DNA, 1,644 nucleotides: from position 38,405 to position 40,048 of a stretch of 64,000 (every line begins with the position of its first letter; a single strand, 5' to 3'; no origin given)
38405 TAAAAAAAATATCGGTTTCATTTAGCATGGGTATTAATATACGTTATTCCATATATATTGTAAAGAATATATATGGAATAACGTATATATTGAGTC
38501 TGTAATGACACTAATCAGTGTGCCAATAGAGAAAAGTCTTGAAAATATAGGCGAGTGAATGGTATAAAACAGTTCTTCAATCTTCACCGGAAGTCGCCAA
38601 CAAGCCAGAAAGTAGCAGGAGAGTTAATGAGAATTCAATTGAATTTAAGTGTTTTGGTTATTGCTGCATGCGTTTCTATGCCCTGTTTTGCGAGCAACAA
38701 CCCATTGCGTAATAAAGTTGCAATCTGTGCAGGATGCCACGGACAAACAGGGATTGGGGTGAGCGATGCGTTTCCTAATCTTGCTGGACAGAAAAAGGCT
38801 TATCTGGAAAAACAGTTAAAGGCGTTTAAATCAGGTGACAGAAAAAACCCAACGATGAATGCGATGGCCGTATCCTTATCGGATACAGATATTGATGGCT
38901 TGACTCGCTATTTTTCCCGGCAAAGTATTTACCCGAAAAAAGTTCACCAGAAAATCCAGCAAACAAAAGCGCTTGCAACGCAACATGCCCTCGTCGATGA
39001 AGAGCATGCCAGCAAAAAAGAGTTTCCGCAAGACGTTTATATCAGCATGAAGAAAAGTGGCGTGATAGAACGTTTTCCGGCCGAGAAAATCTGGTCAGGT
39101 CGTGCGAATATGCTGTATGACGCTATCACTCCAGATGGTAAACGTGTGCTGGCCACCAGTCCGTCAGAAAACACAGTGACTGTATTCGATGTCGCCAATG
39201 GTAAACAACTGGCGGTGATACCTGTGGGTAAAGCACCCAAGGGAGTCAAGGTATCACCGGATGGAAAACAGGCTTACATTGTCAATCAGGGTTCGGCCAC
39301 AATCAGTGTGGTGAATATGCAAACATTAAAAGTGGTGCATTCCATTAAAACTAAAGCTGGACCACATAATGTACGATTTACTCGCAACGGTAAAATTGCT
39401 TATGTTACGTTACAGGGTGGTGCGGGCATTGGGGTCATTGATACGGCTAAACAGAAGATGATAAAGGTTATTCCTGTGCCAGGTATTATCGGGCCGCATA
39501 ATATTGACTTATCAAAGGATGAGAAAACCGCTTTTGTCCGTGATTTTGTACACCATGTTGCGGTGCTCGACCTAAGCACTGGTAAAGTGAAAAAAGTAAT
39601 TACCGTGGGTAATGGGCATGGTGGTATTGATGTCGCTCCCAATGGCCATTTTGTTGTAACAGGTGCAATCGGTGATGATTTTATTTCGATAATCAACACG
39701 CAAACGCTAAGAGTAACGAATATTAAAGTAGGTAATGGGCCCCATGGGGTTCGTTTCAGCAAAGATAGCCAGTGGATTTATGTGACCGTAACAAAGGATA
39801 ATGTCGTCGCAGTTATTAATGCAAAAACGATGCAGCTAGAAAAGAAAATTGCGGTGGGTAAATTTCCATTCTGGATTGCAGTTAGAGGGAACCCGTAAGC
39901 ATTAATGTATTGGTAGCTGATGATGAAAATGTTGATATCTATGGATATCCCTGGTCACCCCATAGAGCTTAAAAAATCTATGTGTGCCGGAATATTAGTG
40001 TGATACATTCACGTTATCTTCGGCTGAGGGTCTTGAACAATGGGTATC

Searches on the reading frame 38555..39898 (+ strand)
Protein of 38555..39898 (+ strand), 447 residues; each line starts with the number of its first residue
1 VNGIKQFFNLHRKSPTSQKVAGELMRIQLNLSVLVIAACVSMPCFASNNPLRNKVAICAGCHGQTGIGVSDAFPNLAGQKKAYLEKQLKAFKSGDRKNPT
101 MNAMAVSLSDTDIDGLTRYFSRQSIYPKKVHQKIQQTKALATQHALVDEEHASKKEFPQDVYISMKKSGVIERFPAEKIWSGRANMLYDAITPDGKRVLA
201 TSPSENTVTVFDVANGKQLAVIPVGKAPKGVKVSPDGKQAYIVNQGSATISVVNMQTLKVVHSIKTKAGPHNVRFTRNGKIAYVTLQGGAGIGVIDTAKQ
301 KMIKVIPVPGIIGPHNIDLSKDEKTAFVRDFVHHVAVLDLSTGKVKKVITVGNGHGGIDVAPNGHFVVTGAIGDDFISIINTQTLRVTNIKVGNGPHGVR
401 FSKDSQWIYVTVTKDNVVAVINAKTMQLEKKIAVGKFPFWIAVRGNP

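Call 71: search_protein_families(library=pfam, proteins=[window:38555-39898:+], max_evalue=0.00001)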
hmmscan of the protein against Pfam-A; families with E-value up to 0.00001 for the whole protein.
window:38555-39898:+ (447 aa): 8 families
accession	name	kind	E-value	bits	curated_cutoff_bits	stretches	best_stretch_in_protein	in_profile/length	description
PF21783.3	YNCE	-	8.8e-18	65.1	27.1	1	236-308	252-324/339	YNCE-like beta-propeller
PF25174.1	Beta-prop_THOC3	-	4.3e-17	62.5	305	1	191-303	54-164/272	THOC3 beta-propeller domain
PF02239.22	Cytochrom_D1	-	7.8e-12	44.8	25.5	1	204-308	246-356/368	Cytochrome D1 heme domain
PF10282.15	Lactonase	-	1.3e-11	44.8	21.7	0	265-430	140-329/344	Lactonase, 7-bladed beta-propeller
PF23414.1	Beta-prop_EML_2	-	1e-10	41.9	90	0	196-284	10-98/266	Echinoderm microtubule-associated protein second beta-propeller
PF00034.26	Cytochrom_C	-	2.3e-06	29.3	21.3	1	58-119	12-85/90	Cytochrome c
PF04053.20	B-prop_COPA_B_2nd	-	5.1e-06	26.6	57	0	199-266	120-194/248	COPA/B second beta-propeller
PF25168.1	Beta-prop_WDR36-Utp21_2nd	-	5.8e-06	26.3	84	0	181-238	237-294/335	WDR36/Utp21 second beta-propeller domain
